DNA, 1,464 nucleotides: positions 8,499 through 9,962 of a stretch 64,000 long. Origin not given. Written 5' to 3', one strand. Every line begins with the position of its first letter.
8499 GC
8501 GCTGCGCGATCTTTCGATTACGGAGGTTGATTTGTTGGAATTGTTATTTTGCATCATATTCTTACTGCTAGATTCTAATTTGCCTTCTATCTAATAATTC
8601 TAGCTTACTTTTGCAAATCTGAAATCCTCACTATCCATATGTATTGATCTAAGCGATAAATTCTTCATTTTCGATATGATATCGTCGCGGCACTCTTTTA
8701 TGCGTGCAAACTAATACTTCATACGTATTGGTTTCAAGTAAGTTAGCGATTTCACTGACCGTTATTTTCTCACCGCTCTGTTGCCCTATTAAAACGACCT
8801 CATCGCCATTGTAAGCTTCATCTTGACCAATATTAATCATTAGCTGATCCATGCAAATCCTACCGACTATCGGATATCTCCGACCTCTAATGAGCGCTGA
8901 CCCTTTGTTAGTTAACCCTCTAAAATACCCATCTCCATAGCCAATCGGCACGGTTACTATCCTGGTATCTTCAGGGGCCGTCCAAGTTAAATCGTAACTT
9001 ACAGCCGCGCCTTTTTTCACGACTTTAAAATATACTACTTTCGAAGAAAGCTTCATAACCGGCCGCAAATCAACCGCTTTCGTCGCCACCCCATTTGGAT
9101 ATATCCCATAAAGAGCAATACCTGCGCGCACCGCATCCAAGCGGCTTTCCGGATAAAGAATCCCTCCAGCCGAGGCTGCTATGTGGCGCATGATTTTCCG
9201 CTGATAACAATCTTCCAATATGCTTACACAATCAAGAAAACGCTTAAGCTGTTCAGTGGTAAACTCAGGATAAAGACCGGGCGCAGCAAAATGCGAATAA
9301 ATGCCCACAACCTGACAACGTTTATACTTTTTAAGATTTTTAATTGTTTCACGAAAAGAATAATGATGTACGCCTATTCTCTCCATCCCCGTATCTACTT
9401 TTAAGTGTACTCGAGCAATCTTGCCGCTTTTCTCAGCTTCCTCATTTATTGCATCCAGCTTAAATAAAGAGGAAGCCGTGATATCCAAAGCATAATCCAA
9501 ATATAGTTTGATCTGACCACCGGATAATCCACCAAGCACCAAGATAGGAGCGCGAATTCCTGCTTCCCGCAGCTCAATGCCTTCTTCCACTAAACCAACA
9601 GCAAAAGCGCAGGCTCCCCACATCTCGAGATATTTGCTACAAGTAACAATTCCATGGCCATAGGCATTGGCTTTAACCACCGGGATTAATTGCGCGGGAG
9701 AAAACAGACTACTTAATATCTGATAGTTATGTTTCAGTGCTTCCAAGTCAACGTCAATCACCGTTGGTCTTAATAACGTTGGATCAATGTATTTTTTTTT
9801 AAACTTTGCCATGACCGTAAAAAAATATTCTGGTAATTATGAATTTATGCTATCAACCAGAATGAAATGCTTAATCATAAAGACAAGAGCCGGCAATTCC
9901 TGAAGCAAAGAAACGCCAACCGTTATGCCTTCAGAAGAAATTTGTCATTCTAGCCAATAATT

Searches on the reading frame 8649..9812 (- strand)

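Call 101: search_protein_families(library=pfam, proteins=[window:8649-9812:-], max_evalue=0.00001)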
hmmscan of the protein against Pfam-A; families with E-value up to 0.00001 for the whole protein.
window:8649-9812:- (387 aa): 2 families
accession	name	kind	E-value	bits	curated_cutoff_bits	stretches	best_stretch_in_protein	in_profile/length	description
PF01168.26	Ala_racemase_N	-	2e-62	211.2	24.1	1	21-239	1-220/220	Alanine racemase, N-terminal domain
PF00842.27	Ala_racemase_C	-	1.8e-44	150.9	25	1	252-378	1-127/127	Alanine racemase, C-terminal domain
